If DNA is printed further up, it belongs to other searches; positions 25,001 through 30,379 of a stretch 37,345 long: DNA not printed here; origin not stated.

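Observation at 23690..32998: Candidate novel four-gene flotillin-associated system: NfeD/YqiJ-like, flotillin, 1692-aa AAA+ giant, SelO AMPylase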

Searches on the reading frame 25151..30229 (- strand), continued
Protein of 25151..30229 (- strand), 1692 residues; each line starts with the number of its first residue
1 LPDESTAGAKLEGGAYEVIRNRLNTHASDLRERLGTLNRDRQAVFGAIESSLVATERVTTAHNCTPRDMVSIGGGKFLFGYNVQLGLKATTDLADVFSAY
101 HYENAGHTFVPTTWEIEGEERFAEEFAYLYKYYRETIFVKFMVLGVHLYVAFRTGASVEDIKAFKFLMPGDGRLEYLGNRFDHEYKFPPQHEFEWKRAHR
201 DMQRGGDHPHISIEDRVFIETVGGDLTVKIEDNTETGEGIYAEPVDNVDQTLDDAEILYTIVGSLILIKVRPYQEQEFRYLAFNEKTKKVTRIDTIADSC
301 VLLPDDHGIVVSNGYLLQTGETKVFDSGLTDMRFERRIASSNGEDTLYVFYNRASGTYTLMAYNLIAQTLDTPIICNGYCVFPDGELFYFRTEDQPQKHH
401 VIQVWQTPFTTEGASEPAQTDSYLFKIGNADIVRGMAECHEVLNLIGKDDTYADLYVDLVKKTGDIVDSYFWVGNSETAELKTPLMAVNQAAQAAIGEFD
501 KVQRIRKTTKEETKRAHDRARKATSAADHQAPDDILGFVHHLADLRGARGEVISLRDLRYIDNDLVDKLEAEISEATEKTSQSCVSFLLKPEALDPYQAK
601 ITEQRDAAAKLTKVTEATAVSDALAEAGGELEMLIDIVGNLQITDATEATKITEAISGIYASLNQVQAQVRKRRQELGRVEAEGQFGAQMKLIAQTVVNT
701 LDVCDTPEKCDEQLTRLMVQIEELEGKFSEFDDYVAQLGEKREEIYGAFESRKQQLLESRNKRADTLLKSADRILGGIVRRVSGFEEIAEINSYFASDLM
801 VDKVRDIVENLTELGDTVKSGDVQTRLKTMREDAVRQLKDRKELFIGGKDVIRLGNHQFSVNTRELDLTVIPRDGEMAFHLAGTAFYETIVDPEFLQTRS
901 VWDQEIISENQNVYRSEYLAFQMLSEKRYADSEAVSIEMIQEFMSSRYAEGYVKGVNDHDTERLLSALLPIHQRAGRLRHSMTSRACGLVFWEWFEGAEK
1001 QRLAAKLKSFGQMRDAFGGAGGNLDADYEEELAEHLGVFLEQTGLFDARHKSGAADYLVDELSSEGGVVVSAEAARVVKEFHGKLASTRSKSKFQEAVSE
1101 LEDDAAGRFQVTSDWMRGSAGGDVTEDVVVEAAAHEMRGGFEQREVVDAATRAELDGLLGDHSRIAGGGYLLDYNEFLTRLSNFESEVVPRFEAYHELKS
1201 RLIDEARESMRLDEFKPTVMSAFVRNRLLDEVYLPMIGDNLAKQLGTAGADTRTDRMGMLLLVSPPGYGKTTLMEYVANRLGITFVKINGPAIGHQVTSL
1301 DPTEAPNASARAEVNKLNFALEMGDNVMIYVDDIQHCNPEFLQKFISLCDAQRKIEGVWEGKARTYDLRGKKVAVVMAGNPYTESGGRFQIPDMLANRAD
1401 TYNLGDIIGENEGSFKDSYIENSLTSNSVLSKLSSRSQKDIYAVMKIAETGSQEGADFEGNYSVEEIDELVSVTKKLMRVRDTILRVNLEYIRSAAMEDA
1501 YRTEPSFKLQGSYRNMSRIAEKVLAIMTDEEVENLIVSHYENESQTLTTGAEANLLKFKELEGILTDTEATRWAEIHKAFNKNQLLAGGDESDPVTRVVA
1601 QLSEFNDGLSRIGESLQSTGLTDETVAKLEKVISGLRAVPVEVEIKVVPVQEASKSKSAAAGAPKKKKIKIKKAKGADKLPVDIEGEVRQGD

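Call 31: find_encoding_contigs(protein=P0004, flank=8000, max_places=2)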
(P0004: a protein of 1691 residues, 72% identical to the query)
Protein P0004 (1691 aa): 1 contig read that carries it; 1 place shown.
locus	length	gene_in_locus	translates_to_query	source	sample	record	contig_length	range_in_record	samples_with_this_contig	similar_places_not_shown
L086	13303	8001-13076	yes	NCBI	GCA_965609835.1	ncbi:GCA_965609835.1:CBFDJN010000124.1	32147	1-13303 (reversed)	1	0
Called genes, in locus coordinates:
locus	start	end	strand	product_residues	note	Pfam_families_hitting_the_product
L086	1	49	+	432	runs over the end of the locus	PF00890:FAD_binding_2 (faint), PF01266:DAO (faint), PF01494:FAD_binding_3, PF04820:Trp_halogenase, PF12831:FAD_oxidored, PF13450:NAD_binding_8 (weak), PF04820:Trp_halogenase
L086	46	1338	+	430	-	PF13579:Glyco_trans_4_4 (weak), PF13439:Glyco_transf_4, PF00534:Glycos_transf_1, PF13692:Glyco_trans_1_4, PF13524:Glyco_trans_1_2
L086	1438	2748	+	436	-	PF01882:DUF58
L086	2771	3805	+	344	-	PF28475:DUF8413, PF01944:SpoIIM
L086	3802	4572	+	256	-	PF06271:RDD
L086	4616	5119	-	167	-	PF06892:Phage_CP76 (weak)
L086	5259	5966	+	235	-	-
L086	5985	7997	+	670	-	-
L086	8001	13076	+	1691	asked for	PF12458:DUF3686, PF25472:DUF7902, PF00004:AAA (weak), PF07728:AAA_5 (faint)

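Call 35: search_solved_structures(query=A1, max_evalue=0.01, show_alignments=3)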
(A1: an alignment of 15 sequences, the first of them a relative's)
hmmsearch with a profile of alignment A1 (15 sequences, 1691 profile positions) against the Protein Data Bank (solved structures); distinct sequences matched with E-value up to 0.01: 56.
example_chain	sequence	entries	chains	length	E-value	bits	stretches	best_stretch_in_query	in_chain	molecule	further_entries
7wub_C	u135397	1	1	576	0.00051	20.5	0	1261-1296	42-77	Transitional endoplasmic reticulum ATPase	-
9dx3_A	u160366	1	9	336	0.00051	20.5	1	1250-1295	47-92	Holliday junction branch migration complex subunit RuvB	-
7wub_D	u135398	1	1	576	0.00051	20.5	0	1261-1296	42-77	Transitional endoplasmic reticulum ATPase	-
7swl_A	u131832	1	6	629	0.00055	20.3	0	1227-1294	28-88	Rix7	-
6mck_A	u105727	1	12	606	0.0006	20.2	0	1261-1296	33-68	Transitional endoplasmic reticulum ATPase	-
9dx4_A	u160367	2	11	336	0.00061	20.2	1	1250-1295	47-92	Holliday junction branch migration complex subunit RuvB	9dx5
7pbl_A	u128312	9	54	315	0.00067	20.1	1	1254-1323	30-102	Holliday junction ATP-dependent DNA helicase RuvB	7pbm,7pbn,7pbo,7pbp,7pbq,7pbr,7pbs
5vc7_A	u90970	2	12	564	0.00078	19.9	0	1262-1294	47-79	VCP-like ATPase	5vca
7rlj_A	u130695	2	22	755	0.001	19.5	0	1261-1296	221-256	Transitional endoplasmic reticulum ATPase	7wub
8yka_A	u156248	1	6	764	0.0011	19.3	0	1261-1296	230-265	Transitional endoplasmic reticulum ATPase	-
5c18_A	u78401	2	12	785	0.0012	19.3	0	1261-1296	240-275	Transitional endoplasmic reticulum ATPase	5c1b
7y4w_A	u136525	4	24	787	0.0012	19.3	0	1261-1296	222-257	Transitional endoplasmic reticulum ATPase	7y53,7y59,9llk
7lmy_A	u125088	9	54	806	0.0013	19.2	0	1261-1296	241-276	Transitional endoplasmic reticulum ATPase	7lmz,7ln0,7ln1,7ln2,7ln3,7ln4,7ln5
5c19_A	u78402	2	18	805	0.0013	19.2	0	1261-1296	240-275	Transitional endoplasmic reticulum ATPase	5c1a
7rlh_A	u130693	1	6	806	0.0013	19.2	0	1261-1296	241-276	Transitional endoplasmic reticulum ATPase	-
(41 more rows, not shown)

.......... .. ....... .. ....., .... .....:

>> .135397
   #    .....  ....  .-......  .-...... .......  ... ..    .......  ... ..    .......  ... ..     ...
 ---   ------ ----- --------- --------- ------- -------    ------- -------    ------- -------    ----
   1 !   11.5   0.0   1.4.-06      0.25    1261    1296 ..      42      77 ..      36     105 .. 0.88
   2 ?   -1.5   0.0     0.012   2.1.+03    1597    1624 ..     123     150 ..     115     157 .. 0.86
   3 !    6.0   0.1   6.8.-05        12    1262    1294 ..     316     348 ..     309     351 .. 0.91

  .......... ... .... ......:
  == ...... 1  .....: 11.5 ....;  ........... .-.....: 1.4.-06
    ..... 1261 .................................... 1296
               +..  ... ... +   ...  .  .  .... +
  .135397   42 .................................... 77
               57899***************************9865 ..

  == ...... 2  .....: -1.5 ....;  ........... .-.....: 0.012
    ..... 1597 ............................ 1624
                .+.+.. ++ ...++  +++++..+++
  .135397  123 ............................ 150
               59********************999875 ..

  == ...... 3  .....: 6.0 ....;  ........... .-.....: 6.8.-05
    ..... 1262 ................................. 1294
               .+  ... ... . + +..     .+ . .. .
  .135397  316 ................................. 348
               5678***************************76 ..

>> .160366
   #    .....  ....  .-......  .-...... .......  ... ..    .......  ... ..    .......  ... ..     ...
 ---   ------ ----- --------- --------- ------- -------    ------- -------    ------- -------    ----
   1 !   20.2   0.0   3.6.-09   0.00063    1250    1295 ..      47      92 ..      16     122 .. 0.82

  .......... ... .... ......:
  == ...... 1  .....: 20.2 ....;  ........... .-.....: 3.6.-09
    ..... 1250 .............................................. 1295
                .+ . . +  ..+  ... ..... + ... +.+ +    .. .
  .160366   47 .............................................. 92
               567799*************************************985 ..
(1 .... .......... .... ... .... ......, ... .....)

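Call 64: find_encoding_contigs(protein=P0005, flank=6000, max_places=1)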
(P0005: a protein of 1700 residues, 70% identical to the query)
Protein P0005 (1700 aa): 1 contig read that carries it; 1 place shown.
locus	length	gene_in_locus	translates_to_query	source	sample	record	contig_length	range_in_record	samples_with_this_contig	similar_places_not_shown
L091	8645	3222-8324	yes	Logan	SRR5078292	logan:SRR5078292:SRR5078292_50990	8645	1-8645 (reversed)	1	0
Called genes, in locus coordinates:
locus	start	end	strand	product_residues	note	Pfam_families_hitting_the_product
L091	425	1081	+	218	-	-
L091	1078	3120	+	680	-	PF01145:Band_7 (weak)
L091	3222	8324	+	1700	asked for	PF12458:DUF3686, PF25472:DUF7902, PF07728:AAA_5 (faint), PF00004:AAA (weak)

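Call 65: find_encoding_contigs(protein=P0007, flank=6000, max_places=1)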
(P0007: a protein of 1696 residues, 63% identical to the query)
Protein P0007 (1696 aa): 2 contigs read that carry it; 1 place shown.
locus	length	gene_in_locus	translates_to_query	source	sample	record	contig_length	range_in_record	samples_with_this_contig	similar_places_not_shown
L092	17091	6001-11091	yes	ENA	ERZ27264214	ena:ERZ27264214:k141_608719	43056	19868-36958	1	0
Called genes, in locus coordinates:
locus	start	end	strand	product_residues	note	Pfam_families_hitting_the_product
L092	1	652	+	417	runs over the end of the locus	PF02401:LYTB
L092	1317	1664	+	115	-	-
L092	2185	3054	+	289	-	PF12146:Hydrolase_4, PF00561:Abhydrolase_1, PF12697:Abhydrolase_6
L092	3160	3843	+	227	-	-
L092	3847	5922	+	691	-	-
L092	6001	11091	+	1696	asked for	PF12458:DUF3686, PF25472:DUF7902, PF00004:AAA (weak), PF05496:RuvB_N (faint), PF07728:AAA_5 (faint)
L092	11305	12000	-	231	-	PF00484:Pro_CA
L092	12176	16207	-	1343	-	PF01839:FG-GAP (faint), PF13517:FG-GAP_3, PF23500:DUF7133, PF13646:HEAT_2 (faint), PF00034:Cytochrom_C (faint)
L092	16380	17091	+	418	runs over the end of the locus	PF07586:HXXSHH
